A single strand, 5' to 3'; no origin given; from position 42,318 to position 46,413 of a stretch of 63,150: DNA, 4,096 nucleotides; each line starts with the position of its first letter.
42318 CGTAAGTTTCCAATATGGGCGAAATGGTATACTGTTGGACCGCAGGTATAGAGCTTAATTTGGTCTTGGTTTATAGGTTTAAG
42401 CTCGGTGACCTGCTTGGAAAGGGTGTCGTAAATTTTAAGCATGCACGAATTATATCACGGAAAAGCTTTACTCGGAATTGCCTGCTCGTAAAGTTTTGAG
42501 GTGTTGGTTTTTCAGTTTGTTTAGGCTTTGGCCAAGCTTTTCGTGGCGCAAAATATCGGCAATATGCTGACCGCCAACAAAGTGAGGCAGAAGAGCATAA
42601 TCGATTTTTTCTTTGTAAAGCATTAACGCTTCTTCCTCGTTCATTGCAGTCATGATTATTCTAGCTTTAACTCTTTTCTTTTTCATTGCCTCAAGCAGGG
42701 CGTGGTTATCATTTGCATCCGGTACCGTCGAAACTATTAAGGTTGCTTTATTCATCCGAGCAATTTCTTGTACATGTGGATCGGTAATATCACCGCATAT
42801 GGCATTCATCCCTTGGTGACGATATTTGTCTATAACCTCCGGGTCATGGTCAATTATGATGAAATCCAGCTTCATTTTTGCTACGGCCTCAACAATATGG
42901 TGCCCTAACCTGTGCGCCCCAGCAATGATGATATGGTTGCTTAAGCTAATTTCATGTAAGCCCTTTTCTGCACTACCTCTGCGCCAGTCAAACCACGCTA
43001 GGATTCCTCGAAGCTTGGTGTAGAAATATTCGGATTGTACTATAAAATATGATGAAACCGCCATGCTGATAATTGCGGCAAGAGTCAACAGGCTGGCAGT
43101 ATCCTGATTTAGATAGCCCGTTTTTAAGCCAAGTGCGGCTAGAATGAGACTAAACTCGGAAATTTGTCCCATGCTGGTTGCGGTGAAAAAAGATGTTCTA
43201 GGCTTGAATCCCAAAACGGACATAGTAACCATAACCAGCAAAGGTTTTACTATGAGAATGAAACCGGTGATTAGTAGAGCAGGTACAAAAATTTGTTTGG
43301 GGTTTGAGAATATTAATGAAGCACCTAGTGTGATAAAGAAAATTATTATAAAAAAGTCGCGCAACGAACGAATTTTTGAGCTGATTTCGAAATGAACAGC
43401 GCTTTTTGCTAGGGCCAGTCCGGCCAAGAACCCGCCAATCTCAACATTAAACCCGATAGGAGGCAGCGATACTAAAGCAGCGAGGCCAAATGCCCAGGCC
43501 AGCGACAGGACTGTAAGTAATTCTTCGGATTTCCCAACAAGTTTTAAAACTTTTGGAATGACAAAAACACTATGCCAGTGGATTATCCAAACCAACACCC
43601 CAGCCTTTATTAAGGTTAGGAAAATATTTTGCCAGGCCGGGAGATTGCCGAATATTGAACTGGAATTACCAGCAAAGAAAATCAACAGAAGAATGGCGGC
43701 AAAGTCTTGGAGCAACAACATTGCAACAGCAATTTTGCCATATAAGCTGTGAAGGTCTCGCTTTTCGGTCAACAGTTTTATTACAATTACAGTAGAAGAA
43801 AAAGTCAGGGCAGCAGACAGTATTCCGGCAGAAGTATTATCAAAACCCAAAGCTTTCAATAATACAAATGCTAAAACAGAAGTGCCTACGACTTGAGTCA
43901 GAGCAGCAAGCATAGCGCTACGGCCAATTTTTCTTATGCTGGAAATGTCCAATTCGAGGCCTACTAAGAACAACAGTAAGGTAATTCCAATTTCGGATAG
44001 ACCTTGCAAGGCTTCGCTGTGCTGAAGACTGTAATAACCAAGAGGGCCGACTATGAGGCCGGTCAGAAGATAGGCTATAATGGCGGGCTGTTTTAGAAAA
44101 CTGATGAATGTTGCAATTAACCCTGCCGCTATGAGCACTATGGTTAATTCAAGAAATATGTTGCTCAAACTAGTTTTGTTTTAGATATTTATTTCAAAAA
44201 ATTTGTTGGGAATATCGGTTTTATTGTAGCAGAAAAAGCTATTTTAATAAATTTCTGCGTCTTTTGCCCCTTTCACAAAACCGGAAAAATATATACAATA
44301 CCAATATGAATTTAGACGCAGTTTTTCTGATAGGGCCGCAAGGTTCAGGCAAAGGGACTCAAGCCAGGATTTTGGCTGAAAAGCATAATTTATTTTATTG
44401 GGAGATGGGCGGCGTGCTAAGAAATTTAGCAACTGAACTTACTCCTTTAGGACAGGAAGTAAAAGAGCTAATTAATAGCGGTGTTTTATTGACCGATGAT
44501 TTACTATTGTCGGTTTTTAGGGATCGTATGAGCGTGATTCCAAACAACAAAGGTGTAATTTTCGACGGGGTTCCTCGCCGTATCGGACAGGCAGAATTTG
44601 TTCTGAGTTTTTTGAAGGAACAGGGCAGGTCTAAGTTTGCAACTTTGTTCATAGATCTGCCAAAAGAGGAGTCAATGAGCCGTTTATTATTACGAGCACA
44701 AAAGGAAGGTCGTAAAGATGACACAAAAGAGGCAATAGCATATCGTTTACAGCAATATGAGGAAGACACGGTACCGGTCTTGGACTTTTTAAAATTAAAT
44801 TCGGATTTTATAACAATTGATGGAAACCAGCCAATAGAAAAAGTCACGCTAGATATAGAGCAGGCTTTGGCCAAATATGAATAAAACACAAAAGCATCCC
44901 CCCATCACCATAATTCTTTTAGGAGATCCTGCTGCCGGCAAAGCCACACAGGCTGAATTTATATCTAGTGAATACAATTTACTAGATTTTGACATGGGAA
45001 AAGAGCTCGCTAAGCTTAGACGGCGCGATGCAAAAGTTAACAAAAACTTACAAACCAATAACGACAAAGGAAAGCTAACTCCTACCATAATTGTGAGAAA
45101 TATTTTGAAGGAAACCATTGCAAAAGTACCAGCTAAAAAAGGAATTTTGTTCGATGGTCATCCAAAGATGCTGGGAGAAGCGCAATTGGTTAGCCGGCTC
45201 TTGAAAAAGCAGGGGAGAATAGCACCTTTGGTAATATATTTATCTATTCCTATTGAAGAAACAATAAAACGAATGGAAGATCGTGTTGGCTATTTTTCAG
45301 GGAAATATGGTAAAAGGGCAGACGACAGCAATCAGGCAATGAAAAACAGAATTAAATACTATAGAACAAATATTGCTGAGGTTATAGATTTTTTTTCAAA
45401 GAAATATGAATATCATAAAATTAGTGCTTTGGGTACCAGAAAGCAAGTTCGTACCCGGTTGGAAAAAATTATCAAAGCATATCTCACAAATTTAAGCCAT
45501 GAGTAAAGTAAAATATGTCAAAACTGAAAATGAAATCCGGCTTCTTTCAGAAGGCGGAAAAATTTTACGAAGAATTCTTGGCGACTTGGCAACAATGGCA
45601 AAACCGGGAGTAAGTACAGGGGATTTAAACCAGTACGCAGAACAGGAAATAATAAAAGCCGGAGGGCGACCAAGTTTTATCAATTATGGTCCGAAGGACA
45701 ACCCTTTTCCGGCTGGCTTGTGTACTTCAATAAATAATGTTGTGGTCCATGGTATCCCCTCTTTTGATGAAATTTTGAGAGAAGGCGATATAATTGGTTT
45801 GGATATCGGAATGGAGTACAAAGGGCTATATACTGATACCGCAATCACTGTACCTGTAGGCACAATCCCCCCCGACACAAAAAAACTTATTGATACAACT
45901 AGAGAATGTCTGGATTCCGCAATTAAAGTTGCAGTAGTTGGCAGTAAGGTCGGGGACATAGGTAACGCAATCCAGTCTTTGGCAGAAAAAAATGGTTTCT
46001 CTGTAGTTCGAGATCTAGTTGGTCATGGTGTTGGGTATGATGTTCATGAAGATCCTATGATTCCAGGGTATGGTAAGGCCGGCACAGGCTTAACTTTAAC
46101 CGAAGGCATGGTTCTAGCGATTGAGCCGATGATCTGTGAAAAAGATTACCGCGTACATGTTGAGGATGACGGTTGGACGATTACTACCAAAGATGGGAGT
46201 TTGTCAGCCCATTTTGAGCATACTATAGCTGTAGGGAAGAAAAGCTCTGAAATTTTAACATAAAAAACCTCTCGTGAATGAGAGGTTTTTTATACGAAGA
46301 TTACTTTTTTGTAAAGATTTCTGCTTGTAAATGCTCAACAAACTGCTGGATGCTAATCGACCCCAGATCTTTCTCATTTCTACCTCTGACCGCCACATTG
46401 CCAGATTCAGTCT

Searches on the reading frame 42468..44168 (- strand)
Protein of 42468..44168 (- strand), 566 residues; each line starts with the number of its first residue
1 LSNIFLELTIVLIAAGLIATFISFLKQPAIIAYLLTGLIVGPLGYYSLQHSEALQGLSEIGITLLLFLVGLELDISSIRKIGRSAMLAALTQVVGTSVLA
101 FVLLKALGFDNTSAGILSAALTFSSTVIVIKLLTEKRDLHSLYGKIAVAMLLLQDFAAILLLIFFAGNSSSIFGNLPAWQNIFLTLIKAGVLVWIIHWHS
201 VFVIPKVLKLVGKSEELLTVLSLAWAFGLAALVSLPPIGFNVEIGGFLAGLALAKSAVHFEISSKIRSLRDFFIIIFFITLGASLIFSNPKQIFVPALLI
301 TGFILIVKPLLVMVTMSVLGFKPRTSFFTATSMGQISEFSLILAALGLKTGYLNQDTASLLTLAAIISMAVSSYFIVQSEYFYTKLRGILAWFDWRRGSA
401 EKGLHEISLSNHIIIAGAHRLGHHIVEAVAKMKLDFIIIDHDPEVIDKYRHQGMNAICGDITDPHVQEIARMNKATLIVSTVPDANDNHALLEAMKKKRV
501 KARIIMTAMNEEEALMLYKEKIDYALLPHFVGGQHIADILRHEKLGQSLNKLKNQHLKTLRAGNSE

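Call 8: search_protein_families(library=ncbifam, proteins=[window:42468-44168:-])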
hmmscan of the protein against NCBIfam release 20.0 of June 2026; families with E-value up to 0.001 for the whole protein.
window:42468-44168:- (566 aa): 13 families
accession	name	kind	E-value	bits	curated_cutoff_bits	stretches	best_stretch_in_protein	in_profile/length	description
NF002924.0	PRK03562.1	equivalog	2.2e-56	191.5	752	1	3-520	5-512/623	glutathione-regulated potassium-efflux system protein KefC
NF007950.1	PRK10669.1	equivalog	9.1e-48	163.4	700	1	12-520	15-527/547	YbaL family putative K(+) efflux transporter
TIGR00932.1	2a37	subfamily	4.3e-43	147.8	238.3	1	12-285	1-274/275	monovalent cation:proton antiporter-2 (CPA2) family protein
NF045626.1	FeTrans_MagA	equivalog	4.4e-42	144.4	700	1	9-377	12-375/386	iron transporter MagA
NF002973.0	PRK03659.1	equivalog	1.4e-40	139.4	804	1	5-522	6-512/602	glutathione-regulated potassium-efflux system protein KefB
NF007043.0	PRK09496.3-6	equivalog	8.8e-08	31.3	384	1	412-509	2-96/445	Trk system potassium transporter TrkA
NF007039.0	PRK09496.3-2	equivalog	9.9e-08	31.2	293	1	412-544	230-363/446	Trk system potassium transporter TrkA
NF007038.0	PRK09496.2-6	equivalog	1.8e-07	30.3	374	1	412-547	2-142/445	Trk system potassium transporter TrkA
NF007031.0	PRK09496.1-2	equivalog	8.8e-07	28.3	289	1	412-480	2-71/458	Trk system potassium transporter TrkA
NF003165.0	PRK04148.1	equivalog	1.1e-05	25.6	151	1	426-514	32-115/135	hypothetical protein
NF007041.0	PRK09496.3-4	equivalog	6.7e-05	21.8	386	1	411-543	228-361/450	Trk system potassium transporter TrkA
NF007034.0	PRK09496.2-1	subfamily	7.5e-05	21.8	344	1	412-491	2-81/445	Trk system potassium transporter TrkA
NF007032.0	PRK09496.1-4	equivalog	0.00015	20.9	309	1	412-530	233-351/457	Trk system potassium transporter TrkA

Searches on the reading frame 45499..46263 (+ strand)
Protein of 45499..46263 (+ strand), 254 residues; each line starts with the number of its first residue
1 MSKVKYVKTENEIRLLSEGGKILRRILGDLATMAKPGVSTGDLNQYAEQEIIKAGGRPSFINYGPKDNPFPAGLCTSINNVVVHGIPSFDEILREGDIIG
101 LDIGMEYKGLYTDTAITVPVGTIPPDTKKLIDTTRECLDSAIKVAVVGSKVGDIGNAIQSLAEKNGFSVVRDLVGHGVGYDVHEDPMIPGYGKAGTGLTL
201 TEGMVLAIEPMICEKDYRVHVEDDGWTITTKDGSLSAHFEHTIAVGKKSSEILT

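Call 8: search_protein_families(library=ncbifam, proteins=[window:45499-46263:+])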
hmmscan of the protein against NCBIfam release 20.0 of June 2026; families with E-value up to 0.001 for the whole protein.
window:45499-46263:+ (254 aa): 11 families
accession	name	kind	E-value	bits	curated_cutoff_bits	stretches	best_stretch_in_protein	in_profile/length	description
TIGR00500.1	met_pdase_I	equivalog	2e-84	283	171.35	1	7-254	3-245/247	type I methionyl aminopeptidase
NF009533.0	PRK12897.1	equivalog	1.2e-56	191.8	488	1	7-254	4-246/248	type I methionyl aminopeptidase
NF005583.0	PRK07281.1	equivalog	2.2e-53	181.4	445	2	106-254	129-278/286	methionyl aminopeptidase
NF008970.0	PRK12318.1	equivalog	1.3e-51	175.6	267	1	7-254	43-287/291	methionyl aminopeptidase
TIGR00501.1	met_pdase_II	equivalog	2e-33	116.2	222.65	1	18-212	10-191/295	type II methionyl aminopeptidase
NF040821.1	dipep_PepQ_Arch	equivalog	2.6e-12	46.4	630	1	64-233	170-334/346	Xaa-Pro dipeptidase PepQ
NF007310.0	PRK09795.1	equivalog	5.1e-09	35.4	393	1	78-223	189-336/361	aminopeptidase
TIGR00495.1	crvDNA_42K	hypoth_equivalog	6.4e-08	31.7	430.05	1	18-177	25-188/383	ErbB3-binding protein EBP1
NF011720.0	PRK15173.1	subfamily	2.3e-07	30.1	420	1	94-210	191-306/343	peptidase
NF011173.0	PRK14575.1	equivalog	3.6e-07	29.5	850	1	94-210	254-369/406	putative peptidase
NF008131.0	PRK10879.1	equivalog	4e-07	29.2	465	1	4-155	170-312/438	Xaa-Pro aminopeptidase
